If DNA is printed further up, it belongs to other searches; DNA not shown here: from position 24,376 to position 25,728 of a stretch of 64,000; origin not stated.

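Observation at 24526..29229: Four-gene operon: DUF1883-TIR / ABC ATPase / HNH / SIR2 (Septu-like core bracketed by Thoeris-like NADase domains)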

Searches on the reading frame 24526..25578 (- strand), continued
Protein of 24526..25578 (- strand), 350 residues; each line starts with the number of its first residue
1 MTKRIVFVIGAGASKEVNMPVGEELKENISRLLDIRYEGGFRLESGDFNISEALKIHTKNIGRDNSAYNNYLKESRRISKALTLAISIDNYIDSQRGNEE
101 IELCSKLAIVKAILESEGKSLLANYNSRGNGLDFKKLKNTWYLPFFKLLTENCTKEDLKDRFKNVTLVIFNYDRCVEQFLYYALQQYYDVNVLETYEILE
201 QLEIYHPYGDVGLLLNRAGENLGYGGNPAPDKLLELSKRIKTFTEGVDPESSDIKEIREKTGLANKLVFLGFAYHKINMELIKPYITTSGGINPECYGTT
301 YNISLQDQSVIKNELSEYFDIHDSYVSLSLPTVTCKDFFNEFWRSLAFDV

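Call 64: search_dna_similar(query=window:24526-25578:-, collection=plasmids, mode=protein, max_rows=15)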
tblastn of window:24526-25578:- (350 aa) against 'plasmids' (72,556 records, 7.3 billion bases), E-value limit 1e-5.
Records with a match: 14; places in all: 15; records where one place covers at least 80% of the query: 12.
Best place of each record, by identity: <60% 14.
By first word of the organism name: Agrobacterium 10; Rhizobium 4.
By predicted mobility (MOB-suite, as given by PLSDB): conjugative 11; mobilizable 2; non-mobilizable 1.
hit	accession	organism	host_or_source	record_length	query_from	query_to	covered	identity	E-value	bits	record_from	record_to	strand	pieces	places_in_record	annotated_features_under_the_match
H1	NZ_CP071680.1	Rhizobium ruizarguesonis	lentil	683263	3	344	98%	31.4%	3e-44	169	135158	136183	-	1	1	SIR2 family protein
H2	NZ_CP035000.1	Rhizobium acidisoli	Phaseolus vulgaris,root nodule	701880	7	319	89%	28.2%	2e-30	129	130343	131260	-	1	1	SIR2 family protein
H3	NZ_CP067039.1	Agrobacterium fabrum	-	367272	3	319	91%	26.9%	8e-24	110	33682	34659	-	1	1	hypothetical protein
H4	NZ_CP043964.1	Agrobacterium fabrum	Prosopis cineraria,pure bacterial ...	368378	3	319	91%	26.9%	8e-24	110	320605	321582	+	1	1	hypothetical protein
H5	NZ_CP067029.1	Agrobacterium fabrum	-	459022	3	319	91%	26.9%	8e-24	110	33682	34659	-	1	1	hypothetical protein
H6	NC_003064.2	Agrobacterium fabrum str. C58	-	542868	3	319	91%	26.9%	8e-24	110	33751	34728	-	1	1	hypothetical protein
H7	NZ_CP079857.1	Agrobacterium fabrum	-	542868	3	319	91%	26.9%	8e-24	110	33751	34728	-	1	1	hypothetical protein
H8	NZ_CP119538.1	Agrobacterium fabrum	-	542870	3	319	91%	26.9%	8e-24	110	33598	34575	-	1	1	hypothetical protein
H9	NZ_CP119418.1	Agrobacterium fabrum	-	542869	3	319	91%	26.9%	8e-24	110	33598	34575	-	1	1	hypothetical protein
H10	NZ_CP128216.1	Agrobacterium fabrum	whole organism,plant root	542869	3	319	91%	26.9%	8e-24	110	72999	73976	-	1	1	hypothetical protein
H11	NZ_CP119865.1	Agrobacterium fabrum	-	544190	3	319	91%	26.9%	8e-24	110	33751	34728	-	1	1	hypothetical protein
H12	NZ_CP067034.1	Agrobacterium fabrum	-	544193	3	319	91%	26.9%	8e-24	110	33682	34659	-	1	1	hypothetical protein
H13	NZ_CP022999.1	Rhizobium sp. 11515TR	Cell culture,agricultural soil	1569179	6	283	79%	30.4%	1e-25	115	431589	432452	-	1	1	none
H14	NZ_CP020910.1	Rhizobium etli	Phaseolus vulgaris,cell culture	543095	131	346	62%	29.7%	2e-27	120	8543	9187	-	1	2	hypothetical protein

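Call 65: search_dna_similar(query=window:24526-25578:-, collection=phages, mode=protein, max_rows=10)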
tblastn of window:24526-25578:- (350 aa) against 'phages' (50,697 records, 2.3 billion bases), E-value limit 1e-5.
No match.

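Call 74: search_protein_families(library=padloc, alignment_id=A3, max_evalue=1e-10)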
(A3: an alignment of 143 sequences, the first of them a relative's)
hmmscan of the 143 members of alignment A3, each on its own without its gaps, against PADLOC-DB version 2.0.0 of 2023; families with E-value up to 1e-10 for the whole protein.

A. member 1, L001:196-1098:+ (300 aa): 4 families
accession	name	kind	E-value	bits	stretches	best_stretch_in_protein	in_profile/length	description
PDLC04869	PDC-S05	-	9.2e-117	387.6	1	15-296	6-292/306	-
PDLC04856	PDC-S05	-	2.8e-54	181.5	1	22-172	8-163/177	-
PDLC04879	PDC-S05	-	3e-49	166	1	135-295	115-277/285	-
PDLC04849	PDC-S05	-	2e-37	126.7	1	23-167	7-150/183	-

B. families by the number of members that match (of 143 scanned): 89 families (the first 25 are shown)
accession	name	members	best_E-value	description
PDLC01439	typeIV_DinG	1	2e-144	CAS-IV-A; associated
PDLC04869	PDC-S05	1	9.2e-117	-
PDLC04938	PDC-S15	1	1.2e-74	-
PDLC02952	RT_VI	1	1.7e-68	-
PDLC02943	RT_III-A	1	1.4e-67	-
PDLC02941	RT_II-A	1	5e-63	-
PDLC02942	RT_III-A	1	7.9e-63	-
PDLC03739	RT_Ec107-like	1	8.7e-62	retron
PDLC02946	RT_III-A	1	1.4e-61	-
PDLC01729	typeIV_DinG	1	7.9e-59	Csf4_0_IVA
PDLC02956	RT_XIII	1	6.8e-57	-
PDLC02962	RT-TIR_XII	1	1.4e-56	single gene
PDLC02959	RT-Protease_XI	1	1.2e-55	single gene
PDLC02961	RT-TIR_XII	1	1.6e-55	single gene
PDLC02960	RT-Protease_XI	1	3.1e-55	single gene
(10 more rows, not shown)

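Call 90: search_protein_families(library=pfam, proteins=[L040:11082-11540:-, L062:1226-2248:+], max_evalue=0.01)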
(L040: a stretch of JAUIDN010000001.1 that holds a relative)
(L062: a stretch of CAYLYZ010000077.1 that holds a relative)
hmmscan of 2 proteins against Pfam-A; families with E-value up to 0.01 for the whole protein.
L040:11082-11540:- (152 aa): 4 families
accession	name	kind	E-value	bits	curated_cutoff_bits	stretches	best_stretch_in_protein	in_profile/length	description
PF08937.16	ThsB_TIR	-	1.4e-10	41.8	21.2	1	37-127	1-96/100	Thoeris protein ThsB, TIR-like domain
PF13676.11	TIR_2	-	0.0016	19.4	28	1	61-122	23-87/122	TIR domain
PF04848.19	Pox_A22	-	0.0038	17.8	22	1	48-108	10-68/143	Poxvirus A22 protein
PF18185.7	STALD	-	0.0082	16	24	0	74-124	99-155/211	Sir2- and TIR-associating SLOG family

L062:1226-2248:+ (340 aa): 5 families
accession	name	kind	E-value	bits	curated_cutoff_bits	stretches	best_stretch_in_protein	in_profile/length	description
PF13676.11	TIR_2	-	1.5e-20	74.3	28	1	7-124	1-122/122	TIR domain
PF01582.25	TIR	-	6.8e-10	39.5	21.3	1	7-82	4-82/179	TIR domain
PF08937.16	ThsB_TIR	-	5.7e-09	36.7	21.2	1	8-96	1-99/100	Thoeris protein ThsB, TIR-like domain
PF04803.17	Cor1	-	0.0051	17.5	32.1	0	292-332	58-98/132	Cor1/Xlr/Xmr conserved region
PF10137.14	CAP12-PCTIR_TIR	-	0.0069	16.8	24.7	0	6-65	1-61/119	CAP12/Pycsar effector protein, TIR domain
